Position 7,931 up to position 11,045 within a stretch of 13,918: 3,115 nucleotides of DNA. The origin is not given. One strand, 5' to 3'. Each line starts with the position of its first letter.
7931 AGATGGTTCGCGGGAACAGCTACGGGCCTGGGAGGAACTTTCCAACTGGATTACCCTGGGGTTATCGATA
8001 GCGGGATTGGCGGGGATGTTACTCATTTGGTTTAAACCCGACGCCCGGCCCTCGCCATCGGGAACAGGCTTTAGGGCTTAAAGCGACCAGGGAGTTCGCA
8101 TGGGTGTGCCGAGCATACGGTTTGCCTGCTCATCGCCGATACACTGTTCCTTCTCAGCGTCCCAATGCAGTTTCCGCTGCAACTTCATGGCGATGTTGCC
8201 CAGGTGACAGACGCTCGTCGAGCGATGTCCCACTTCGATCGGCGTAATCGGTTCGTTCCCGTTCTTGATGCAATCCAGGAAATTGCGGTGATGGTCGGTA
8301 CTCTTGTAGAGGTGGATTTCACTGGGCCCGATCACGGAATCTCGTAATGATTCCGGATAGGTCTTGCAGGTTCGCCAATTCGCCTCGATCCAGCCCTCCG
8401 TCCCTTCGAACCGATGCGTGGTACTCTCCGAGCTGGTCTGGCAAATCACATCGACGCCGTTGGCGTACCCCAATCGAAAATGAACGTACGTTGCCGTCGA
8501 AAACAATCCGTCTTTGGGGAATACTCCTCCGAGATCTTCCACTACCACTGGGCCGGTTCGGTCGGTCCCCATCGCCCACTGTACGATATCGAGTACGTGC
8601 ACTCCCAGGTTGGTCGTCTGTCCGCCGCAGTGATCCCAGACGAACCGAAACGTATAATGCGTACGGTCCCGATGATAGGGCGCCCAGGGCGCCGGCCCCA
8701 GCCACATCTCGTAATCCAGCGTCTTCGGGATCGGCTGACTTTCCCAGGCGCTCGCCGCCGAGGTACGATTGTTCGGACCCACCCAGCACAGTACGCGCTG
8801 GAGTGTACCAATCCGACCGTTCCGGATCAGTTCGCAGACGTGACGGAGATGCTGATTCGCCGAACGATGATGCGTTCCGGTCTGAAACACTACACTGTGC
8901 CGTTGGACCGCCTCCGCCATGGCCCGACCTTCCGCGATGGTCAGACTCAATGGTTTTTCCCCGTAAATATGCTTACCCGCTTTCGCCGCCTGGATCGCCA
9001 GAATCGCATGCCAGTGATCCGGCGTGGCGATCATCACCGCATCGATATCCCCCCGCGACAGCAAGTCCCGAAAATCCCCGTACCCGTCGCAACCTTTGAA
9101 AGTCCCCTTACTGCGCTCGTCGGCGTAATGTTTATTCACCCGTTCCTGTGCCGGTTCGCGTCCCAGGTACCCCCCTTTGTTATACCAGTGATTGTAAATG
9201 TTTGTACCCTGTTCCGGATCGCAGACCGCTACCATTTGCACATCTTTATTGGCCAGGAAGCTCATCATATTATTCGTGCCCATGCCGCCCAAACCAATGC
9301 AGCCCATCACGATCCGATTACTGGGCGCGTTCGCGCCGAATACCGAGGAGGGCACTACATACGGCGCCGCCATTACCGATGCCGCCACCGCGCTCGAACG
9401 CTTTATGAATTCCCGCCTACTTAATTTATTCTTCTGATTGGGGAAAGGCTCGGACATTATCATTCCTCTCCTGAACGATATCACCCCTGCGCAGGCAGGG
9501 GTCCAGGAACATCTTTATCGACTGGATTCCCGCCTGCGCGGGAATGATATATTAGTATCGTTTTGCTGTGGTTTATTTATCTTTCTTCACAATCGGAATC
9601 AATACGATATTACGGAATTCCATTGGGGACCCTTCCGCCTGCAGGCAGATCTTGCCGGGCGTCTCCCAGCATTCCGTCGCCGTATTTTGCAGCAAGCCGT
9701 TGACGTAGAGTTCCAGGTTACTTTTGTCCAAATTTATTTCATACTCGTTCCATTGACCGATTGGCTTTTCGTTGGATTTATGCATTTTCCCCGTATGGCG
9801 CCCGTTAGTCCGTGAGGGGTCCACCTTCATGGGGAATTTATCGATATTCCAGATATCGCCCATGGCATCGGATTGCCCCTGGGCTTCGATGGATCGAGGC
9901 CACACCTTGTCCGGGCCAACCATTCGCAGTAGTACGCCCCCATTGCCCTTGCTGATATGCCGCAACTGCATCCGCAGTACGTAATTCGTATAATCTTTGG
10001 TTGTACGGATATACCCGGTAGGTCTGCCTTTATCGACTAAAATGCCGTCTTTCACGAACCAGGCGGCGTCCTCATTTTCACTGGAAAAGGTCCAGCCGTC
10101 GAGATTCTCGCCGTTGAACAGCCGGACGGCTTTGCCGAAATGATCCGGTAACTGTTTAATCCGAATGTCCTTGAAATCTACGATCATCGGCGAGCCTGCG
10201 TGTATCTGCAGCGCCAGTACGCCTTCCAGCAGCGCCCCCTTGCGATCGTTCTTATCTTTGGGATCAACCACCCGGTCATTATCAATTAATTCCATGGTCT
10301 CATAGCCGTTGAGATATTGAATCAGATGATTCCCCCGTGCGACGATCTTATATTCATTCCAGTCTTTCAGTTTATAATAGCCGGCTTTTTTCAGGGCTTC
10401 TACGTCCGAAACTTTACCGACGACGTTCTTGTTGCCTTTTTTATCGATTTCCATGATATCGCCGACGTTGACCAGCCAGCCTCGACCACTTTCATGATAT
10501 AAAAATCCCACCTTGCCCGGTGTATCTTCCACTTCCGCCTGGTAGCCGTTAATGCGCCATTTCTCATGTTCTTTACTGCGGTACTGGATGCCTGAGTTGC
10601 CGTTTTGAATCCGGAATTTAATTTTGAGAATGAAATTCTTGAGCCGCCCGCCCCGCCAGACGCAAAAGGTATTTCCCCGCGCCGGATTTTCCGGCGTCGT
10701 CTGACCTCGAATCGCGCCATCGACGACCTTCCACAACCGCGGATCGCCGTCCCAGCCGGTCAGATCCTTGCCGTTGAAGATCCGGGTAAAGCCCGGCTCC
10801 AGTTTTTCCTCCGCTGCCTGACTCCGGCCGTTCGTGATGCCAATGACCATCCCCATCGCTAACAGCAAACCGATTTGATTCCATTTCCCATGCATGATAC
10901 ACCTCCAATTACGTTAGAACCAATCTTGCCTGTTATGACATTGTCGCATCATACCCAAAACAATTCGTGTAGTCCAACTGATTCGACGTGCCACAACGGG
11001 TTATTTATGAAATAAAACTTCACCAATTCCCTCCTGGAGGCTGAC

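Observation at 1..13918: Locus organisation matches the oxidative '3-keto-glycoside' route of glycoside breakdown, but with non-canonical accessory enzymes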

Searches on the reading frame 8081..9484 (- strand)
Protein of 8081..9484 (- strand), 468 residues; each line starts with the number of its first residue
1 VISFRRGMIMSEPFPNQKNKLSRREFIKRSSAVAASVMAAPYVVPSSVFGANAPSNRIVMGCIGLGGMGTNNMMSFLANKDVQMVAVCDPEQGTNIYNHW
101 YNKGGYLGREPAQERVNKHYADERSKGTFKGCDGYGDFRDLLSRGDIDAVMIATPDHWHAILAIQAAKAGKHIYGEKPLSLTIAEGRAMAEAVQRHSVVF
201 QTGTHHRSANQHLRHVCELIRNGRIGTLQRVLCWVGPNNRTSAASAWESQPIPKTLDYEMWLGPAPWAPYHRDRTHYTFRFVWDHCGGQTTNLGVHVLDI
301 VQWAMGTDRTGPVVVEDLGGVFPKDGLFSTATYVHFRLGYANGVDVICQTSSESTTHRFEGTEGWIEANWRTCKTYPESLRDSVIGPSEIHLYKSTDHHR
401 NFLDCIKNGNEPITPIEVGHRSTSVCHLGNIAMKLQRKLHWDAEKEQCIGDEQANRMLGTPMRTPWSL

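Call 6: search_protein_families(library=pfam, proteins=[window:8081-9484:-], max_evalue=0.01)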
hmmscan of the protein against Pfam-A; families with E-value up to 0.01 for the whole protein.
window:8081-9484:- (468 aa): 4 families
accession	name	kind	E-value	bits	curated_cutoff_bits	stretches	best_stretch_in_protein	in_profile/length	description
PF19051.5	GFO_IDH_MocA_C2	-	3.8e-40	138.4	23.3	1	246-467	42-253/254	Oxidoreductase family, C-terminal alpha/beta domain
PF01408.29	GFO_IDH_MocA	-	1.5e-17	64.8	24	1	60-203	3-119/120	Oxidoreductase family, NAD-binding Rossmann fold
PF22725.1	GFO_IDH_MocA_C3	-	9.9e-07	29.2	27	1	273-366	26-123/124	GFO/IDH/MocA C-terminal domain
PF02894.22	GFO_IDH_MocA_C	-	7.4e-05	23.1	22.9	1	282-421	35-198/218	Oxidoreductase family, C-terminal alpha/beta domain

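Call 8: search_protein_families(library=ncbifam, proteins=[window:8081-9484:-], max_evalue=0.01)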
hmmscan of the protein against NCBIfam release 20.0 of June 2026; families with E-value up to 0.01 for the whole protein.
window:8081-9484:- (468 aa): 10 families
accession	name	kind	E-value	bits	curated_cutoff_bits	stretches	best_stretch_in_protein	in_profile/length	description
NF058561.1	BT_2158_fam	equivalog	2e-49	168.5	750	2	116-305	65-255/487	glycoside 3-dehydrogenase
TIGR04380.1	myo_inos_iolG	equivalog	6.3e-22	77.9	355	1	134-231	52-148/330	inositol 2-dehydrogenase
NF052479.1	LevoglcsnDh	equivalog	4.5e-17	61.8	650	1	133-228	60-154/386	levoglucosan dehydrogenase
NF040723.1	UDP-GlcNAcDh_Arch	equivalog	1.6e-14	54.1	450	1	132-237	47-151/302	UDP-N-acetylglucosamine 3-dehydrogenase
NF041392.1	XylDh_Gfo6_Halo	equivalog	2.8e-10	39.5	350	1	134-231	70-166/350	D-xylose 1-dehydrogenase Gfo6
NF008607.0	PRK11579.1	subfamily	3.7e-09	36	330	1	137-229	55-146/346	oxidoreductase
NF052679.1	InsChiInosDhIolG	equivalog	2.9e-07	29.8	540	1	135-229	55-149/343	bifunctional inositol 2-dehydrogenase/D-chiro-inositol 1-dehydrogenase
NF058563.1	BT_2159_fam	equivalog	8.4e-05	21.7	650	1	163-237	79-153/350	disaccharide 3-dehydrogenase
TIGR01409.1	TAT_signal_seq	domain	0.0013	19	16.7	1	21-48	1-27/29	twin-arginine translocation signal domain-containing protein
NF007574.0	PRK10206.1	equivalog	0.0048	16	352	1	127-228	46-146/345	oxidoreductase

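Call 70: search_solved_structures(query=window:8081-9484:-, max_evalue=1e-10)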
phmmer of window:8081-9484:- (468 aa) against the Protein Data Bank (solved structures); distinct sequences matched with E-value up to 1e-10: 17.
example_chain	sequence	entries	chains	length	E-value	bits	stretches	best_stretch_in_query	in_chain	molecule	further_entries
8tdf_A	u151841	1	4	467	2.8e-30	109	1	120-300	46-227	Dehydrogenase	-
8tdh_A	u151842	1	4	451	4.4e-30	108.4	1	120-300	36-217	Predicted dehydrogenases and related proteins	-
5a02_A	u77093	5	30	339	2e-13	53.5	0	135-232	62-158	ALDOSE-ALDOSE OXIDOREDUCTASE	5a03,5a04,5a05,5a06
6a3f_A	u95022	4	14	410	2.1e-12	50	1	133-226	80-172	Putative dehydrogenase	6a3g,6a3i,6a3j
3q2k_A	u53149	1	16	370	4.7e-12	48.9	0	131-244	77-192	oxidoreductase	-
4fb5_A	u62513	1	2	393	6e-12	48.6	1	126-231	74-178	Probable oxidoreductase protein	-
7xr9_A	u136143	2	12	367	9.2e-12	47.9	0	130-218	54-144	DgpA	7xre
6z3c_AAA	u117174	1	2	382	1.9e-11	46.9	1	131-228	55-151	Gfo/Idh/MocA family oxidoreductase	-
6z3b_A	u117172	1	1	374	2e-11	46.8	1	131-228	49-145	Gfo/Idh/MocA family oxidoreductase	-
6z3b_B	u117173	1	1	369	2e-11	46.8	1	131-228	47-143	Gfo/Idh/MocA family oxidoreductase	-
3ezy_A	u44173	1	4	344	2.1e-11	46.8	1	134-227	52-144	Dehydrogenase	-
3db2_A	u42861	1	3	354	3e-11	46.3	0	122-232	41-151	putative NADPH-dependent oxidoreductase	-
4h3v_A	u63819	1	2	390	3.8e-11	45.9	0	136-231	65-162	Oxidoreductase domain protein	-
4n54_A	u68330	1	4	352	6.8e-11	45.1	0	135-231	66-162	Inositol dehydrogenase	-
4mkx_A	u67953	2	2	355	7.3e-11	45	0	135-231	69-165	Inositol dehydrogenase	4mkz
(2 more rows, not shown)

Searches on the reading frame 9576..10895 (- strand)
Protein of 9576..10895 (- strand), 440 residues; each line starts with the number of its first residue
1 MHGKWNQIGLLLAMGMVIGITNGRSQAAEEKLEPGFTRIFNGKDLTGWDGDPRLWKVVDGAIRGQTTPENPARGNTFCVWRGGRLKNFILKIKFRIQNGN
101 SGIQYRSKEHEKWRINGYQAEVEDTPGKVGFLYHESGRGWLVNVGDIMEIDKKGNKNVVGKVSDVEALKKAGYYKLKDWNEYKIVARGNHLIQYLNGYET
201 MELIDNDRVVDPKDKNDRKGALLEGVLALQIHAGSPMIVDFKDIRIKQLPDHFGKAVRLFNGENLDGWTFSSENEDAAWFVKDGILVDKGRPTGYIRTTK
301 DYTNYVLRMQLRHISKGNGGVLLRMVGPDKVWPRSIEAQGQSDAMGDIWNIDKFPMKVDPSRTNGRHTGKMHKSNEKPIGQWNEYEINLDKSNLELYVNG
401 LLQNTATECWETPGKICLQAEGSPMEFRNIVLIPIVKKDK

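Call 6: search_protein_families(library=pfam, proteins=[window:9576-10895:-], max_evalue=0.01)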
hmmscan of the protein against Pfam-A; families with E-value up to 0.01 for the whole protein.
window:9576-10895:- (440 aa): 2 families
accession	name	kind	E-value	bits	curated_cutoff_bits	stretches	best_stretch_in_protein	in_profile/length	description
PF06439.18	3keto-disac_hyd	-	7e-67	225.5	26.8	2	35-247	1-187/187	3-keto-disaccharide hydrolase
PF13385.13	Laminin_G_3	-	0.008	16.8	27.6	0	373-407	72-106/151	Concanavalin A-like lectin/glucanases superfamily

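Call 8: search_protein_families(library=ncbifam, proteins=[window:9576-10895:-], max_evalue=0.01)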
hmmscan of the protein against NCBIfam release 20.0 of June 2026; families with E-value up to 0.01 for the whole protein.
window:9576-10895:- (440 aa): 0 families

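Call 71: search_solved_structures(query=window:9576-10895:-, max_evalue=0.001)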
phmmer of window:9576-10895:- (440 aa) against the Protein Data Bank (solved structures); distinct sequences matched with E-value up to 0.001: 5.
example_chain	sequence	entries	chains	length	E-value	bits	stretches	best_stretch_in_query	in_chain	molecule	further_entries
4jqt_A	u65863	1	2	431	1.7e-16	62.9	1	38-143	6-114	putative glycosyl hydrolase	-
3u1x_A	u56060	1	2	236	1.9e-06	29.8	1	29-115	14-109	putative glycosyl hydrolase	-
3h3l_A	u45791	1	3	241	8.2e-05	24.4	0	37-114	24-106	PUTATIVE SUGAR HYDROLASE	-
3hbk_A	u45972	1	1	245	0.00012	23.9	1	20-249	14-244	putative glycosyl hydrolase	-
4hxc_A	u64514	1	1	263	0.00014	23.7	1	34-109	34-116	putative glycosyl hydrolase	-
